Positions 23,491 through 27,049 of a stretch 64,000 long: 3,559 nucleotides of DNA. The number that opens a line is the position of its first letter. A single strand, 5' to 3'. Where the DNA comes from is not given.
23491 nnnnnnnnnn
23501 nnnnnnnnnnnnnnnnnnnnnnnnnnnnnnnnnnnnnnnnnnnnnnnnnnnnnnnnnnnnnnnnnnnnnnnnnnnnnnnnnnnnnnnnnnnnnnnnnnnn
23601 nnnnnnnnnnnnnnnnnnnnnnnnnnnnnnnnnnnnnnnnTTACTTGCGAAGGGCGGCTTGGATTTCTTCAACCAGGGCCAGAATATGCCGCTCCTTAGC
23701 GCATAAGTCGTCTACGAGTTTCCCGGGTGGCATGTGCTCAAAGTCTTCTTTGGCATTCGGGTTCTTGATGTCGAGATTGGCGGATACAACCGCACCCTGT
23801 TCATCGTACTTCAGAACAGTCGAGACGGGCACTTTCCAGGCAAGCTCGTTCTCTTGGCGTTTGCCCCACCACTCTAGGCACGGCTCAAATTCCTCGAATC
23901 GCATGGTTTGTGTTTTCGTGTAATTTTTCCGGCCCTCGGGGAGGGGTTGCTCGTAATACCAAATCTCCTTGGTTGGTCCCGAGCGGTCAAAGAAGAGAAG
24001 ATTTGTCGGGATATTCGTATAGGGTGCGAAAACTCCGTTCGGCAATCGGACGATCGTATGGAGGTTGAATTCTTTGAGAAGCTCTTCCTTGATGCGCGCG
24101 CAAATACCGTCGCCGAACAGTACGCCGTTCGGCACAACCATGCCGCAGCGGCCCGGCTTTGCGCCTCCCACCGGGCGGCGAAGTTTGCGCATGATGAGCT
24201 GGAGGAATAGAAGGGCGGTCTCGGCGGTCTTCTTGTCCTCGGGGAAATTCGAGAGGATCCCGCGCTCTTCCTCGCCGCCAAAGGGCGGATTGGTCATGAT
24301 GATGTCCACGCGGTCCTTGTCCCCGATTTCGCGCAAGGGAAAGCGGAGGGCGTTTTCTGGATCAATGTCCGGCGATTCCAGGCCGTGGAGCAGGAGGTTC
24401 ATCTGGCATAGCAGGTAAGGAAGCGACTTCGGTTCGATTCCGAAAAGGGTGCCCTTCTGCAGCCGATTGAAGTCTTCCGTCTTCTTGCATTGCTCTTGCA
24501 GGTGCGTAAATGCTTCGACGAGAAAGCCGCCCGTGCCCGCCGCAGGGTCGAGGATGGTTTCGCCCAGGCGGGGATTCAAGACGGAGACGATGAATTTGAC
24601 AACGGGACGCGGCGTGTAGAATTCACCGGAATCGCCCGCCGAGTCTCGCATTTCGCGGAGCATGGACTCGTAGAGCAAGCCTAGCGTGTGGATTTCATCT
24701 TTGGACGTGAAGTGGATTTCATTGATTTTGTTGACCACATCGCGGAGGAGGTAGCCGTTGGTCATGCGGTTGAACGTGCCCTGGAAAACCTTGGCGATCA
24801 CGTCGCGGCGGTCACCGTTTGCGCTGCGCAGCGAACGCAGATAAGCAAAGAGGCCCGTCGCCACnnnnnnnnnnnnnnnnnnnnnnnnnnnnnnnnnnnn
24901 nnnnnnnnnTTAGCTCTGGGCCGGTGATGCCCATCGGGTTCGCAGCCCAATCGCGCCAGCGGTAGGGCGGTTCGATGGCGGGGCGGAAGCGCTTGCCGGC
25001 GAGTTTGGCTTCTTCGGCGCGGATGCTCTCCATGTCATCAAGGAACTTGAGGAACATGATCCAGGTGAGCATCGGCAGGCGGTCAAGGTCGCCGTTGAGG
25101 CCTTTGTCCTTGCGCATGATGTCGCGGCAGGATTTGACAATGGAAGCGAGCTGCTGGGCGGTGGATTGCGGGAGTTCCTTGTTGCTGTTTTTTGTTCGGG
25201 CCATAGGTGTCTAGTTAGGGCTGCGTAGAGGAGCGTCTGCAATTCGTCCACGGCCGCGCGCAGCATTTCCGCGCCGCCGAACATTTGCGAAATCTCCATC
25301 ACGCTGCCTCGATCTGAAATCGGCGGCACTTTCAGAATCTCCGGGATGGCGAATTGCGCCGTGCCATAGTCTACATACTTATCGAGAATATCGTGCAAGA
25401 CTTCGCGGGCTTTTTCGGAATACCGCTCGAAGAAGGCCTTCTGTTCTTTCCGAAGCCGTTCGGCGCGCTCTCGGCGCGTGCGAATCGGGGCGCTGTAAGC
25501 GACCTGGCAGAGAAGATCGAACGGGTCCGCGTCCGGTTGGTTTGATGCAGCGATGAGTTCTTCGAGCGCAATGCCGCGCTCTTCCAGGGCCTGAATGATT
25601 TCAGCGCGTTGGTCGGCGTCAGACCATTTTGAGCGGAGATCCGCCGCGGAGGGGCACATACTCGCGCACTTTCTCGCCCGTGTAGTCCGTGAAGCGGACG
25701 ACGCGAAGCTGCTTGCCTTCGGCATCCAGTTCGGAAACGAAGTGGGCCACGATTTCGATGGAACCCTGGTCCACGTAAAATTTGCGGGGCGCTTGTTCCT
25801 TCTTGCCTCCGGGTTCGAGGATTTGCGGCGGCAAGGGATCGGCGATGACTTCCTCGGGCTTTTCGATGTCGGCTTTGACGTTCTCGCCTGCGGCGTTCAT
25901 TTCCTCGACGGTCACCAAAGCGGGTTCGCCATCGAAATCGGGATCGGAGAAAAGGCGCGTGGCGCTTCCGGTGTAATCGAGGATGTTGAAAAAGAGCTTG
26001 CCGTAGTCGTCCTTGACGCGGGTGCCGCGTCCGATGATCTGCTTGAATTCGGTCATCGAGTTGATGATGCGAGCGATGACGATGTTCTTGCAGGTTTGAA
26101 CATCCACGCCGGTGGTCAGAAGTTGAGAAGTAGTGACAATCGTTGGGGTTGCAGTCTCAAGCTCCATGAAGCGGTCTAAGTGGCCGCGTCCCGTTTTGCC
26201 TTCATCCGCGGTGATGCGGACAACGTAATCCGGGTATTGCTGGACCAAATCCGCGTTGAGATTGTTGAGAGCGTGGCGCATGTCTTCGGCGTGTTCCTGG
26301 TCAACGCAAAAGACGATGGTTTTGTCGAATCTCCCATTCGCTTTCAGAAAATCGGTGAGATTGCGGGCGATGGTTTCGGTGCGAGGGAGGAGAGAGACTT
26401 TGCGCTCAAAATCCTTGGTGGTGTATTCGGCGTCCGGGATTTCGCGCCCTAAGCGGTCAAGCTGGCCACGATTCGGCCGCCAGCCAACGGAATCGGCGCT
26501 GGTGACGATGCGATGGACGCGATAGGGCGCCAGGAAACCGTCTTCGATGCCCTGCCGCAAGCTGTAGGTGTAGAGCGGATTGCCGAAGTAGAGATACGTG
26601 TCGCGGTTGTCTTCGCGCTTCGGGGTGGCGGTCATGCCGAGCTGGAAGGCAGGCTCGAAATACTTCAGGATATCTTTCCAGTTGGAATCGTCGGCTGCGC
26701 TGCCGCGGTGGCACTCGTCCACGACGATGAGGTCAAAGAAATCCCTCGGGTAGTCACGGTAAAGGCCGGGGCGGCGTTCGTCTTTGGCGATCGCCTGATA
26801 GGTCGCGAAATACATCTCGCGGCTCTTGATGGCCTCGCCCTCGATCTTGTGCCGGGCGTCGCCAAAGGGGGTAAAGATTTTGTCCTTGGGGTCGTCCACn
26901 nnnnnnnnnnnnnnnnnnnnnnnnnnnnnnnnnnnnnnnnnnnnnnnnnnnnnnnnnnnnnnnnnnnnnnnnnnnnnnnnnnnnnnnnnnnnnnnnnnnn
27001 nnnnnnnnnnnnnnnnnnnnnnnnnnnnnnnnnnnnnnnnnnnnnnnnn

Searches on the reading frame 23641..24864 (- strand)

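Call 70: search_protein_families(library=pfam, proteins=[window:23641-24864:-], max_evalue=0.001)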
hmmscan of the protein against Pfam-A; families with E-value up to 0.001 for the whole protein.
window:23641-24864:- (407 aa): 4 families
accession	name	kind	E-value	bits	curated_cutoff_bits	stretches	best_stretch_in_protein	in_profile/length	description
PF02384.22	N6_Mtase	-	6.5e-60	203.5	20.4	1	58-355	3-295/311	N-6 DNA Methylase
PF07669.17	Eco57I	-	6.9e-06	26.7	25.3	1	178-279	66-171/171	Eco57I restriction-modification methylase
PF01170.24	UPF0020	-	8.3e-06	26.1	22.3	1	94-196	22-132/197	RMKL-like, methyltransferase domain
PF20473.4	MmeI_Mtase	-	0.00047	19.9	27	0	103-146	22-71/259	MmeI, DNA-methyltransferase domain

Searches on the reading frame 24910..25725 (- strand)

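Call 70: search_protein_families(library=pfam, proteins=[window:24910-25725:-], max_evalue=0.001)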
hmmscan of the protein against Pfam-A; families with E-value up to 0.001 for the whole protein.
window:24910-25725:- (271 aa): 1 family
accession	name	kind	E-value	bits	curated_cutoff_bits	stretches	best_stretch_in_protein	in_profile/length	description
PF08463.15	EcoEI_R_C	-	1.5e-27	97.1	24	1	25-167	16-163/163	EcoEI R protein C-terminal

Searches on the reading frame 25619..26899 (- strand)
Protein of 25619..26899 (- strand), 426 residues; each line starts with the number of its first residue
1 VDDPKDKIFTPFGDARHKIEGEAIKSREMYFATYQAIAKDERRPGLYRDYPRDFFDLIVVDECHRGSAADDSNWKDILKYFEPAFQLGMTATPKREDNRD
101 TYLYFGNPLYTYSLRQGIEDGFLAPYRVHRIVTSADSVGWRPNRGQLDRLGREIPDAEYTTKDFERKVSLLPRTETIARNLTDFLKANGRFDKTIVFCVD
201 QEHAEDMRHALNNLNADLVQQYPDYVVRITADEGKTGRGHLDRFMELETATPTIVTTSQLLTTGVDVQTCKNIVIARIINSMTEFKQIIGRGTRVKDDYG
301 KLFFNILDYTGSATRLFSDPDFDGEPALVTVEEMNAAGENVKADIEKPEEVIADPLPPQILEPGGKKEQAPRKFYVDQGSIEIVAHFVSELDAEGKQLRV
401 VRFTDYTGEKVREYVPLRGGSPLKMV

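Call 41: search_protein_families(library=pfam, proteins=[window:25619-26899:-], max_evalue=0.01)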
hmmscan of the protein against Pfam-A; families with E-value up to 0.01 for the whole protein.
window:25619-26899:- (426 aa): 4 families
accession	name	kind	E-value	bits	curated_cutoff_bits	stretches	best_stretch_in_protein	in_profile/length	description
PF04851.21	ResIII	-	6.5e-18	65.6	22.5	1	19-95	88-164/164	Type III restriction enzyme, res subunit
PF18766.7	SWI2_SNF2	-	3.9e-10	40.2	26.7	1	57-125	121-187/221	SWI2/SNF2 ATPase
PF00271.37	Helicase_C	-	5.3e-06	27.1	23.5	1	181-295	6-109/110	Helicase conserved C-terminal domain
PF00270.35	DEAD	-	0.005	17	26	0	20-96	88-162/167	DEAD/DEAH box helicase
